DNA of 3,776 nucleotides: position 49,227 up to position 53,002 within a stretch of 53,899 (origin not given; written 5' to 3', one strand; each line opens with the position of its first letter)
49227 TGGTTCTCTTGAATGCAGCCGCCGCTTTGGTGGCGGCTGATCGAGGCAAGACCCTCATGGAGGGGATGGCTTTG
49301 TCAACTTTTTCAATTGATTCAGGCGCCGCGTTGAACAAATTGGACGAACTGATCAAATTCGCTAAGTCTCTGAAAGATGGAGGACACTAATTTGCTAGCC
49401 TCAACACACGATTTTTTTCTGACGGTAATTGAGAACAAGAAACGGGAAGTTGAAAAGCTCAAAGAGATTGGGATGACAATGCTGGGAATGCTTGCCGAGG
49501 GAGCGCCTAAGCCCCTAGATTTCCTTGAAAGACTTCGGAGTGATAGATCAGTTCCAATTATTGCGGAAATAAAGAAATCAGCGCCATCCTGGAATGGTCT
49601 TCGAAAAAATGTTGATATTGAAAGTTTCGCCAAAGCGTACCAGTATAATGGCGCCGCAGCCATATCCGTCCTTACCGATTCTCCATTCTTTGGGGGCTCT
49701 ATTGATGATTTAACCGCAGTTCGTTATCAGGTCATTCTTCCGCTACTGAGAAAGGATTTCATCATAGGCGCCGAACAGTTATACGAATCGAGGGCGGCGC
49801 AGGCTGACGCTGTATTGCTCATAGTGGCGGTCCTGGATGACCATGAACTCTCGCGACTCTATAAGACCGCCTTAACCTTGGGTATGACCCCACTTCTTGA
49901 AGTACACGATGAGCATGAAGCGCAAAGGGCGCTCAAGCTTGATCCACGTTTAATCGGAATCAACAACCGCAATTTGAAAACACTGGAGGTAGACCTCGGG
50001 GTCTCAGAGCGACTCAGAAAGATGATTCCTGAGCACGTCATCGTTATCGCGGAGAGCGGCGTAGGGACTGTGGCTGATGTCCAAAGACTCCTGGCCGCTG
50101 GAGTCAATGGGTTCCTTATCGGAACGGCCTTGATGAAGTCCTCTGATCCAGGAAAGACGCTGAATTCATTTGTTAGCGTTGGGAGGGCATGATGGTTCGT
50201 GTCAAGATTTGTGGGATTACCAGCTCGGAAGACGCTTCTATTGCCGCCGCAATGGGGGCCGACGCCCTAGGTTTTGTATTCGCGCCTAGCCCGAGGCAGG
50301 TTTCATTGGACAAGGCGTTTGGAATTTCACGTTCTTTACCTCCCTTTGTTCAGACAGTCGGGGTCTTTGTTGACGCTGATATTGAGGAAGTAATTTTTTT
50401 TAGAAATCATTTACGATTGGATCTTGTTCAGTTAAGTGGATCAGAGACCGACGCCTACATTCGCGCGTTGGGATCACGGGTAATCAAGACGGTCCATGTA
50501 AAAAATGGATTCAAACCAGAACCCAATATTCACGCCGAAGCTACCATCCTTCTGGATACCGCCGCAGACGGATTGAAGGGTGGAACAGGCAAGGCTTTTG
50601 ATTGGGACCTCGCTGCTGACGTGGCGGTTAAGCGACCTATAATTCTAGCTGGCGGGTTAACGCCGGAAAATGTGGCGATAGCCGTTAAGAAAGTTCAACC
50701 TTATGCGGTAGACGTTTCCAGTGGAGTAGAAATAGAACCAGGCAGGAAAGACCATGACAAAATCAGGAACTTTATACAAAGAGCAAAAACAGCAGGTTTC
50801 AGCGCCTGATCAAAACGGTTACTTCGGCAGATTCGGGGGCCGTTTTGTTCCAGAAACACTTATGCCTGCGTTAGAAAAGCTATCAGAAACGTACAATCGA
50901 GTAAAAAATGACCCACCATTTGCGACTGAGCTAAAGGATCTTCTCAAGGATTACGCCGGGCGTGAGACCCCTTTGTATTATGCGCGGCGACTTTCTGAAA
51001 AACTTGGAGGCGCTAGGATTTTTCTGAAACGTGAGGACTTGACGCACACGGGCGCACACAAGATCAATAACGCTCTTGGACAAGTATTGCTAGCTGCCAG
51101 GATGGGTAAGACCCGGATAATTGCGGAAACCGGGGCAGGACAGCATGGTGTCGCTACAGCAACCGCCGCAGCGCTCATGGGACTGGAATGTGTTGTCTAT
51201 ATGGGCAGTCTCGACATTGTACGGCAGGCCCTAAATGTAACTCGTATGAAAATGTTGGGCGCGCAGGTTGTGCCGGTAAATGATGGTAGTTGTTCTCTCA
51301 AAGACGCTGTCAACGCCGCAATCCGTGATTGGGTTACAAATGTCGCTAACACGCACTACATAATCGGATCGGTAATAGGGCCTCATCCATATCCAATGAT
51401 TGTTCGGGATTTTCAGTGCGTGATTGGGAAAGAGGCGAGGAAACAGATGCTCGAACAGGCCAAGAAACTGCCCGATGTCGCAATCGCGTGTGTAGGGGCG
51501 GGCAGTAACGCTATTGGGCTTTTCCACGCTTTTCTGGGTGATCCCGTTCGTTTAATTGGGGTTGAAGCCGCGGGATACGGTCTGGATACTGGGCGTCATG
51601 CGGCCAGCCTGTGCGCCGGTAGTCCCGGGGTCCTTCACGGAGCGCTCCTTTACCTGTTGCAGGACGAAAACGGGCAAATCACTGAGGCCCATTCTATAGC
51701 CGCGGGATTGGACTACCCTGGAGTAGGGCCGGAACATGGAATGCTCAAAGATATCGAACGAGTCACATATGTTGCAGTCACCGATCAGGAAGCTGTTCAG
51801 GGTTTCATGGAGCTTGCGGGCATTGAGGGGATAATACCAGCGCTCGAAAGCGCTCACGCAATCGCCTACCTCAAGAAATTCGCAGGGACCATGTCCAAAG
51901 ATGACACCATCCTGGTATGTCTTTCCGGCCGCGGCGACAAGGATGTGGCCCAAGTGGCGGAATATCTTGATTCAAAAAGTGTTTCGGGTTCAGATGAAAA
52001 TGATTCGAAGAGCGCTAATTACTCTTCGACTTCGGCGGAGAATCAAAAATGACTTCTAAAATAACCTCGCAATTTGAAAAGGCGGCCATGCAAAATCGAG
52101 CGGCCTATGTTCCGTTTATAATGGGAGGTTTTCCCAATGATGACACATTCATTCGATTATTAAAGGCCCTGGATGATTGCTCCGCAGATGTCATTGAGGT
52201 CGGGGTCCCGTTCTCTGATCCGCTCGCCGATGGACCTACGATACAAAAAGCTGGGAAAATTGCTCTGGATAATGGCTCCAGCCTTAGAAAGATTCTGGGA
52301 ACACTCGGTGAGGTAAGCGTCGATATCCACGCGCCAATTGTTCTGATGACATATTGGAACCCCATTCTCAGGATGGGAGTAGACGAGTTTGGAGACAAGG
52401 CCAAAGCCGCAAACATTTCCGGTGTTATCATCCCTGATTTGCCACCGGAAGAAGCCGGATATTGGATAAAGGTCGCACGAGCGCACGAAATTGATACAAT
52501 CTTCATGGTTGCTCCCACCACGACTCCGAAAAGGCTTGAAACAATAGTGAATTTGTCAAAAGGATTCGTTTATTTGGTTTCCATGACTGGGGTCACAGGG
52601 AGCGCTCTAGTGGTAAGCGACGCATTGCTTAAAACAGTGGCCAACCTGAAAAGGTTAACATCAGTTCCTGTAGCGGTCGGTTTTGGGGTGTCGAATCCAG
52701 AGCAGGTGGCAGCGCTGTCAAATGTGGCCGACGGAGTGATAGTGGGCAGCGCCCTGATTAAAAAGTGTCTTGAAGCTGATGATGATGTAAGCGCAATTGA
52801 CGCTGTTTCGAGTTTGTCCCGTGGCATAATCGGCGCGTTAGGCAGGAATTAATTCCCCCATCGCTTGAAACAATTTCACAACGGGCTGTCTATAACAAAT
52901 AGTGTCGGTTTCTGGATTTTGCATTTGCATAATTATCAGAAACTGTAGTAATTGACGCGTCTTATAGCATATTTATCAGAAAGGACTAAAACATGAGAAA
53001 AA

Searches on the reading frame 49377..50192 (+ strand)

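Call 9: search_protein_families(library=pfam, proteins=[window:49377-50192:+])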
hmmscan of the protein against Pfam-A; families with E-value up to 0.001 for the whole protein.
window:49377-50192:+ (271 aa): 1 family
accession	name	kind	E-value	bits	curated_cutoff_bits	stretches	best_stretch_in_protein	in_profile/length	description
PF00218.27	IGPS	-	8.7e-82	274.6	27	1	17-263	4-252/254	Indole-3-glycerol phosphate synthase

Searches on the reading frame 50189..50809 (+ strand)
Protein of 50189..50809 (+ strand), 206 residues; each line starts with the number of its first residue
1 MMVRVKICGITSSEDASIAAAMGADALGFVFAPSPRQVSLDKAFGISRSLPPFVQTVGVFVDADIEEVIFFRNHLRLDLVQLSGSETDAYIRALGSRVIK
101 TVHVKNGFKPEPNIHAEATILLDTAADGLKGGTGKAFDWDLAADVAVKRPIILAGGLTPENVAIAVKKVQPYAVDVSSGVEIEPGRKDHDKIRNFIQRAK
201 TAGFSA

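Call 9: search_protein_families(library=pfam, proteins=[window:50189-50809:+])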
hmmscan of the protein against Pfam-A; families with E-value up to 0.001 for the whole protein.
window:50189-50809:+ (206 aa): 1 family
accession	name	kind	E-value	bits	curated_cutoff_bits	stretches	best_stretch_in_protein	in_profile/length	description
PF00697.28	PRAI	-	1.5e-46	159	22.7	1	5-197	1-192/193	N-(5'phosphoribosyl)anthranilate (PRA) isomerase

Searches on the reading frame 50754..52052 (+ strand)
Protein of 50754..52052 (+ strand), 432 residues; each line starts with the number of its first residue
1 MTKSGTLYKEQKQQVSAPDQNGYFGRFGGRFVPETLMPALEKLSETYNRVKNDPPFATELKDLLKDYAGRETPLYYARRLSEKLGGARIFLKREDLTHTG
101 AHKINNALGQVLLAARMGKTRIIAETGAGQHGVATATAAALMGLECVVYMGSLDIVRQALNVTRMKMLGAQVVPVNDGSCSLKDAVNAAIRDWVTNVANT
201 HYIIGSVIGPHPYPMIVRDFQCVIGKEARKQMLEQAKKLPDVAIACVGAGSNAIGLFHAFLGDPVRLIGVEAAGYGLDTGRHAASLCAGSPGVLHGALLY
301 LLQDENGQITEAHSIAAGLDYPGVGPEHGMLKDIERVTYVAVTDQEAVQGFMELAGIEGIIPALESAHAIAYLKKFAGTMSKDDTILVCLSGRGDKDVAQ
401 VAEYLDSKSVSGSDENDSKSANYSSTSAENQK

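Call 9: search_protein_families(library=pfam, proteins=[window:50754-52052:+])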
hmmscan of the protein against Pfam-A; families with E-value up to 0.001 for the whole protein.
window:50754-52052:+ (432 aa): 1 family
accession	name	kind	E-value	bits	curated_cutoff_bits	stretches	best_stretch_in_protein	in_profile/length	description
PF00291.31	PALP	-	1.8e-44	152.7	35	1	68-392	4-295/295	Pyridoxal-phosphate dependent enzyme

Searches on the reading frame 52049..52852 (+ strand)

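Call 9: search_protein_families(library=pfam, proteins=[window:52049-52852:+])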
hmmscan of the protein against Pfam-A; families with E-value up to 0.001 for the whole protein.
window:52049-52852:+ (267 aa): 3 families
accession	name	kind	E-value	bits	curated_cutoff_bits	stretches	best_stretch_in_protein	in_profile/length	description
PF00290.26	Trp_syntA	-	2.1e-86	289.5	27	1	9-246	1-240/259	Tryptophan synthase alpha chain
PF00977.27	His_biosynth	-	0.00039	20.4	23.6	0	192-239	60-108/228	Histidine biosynthesis protein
PF03437.21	BtpA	-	0.00089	19.2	30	0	178-240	177-234/254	BtpA family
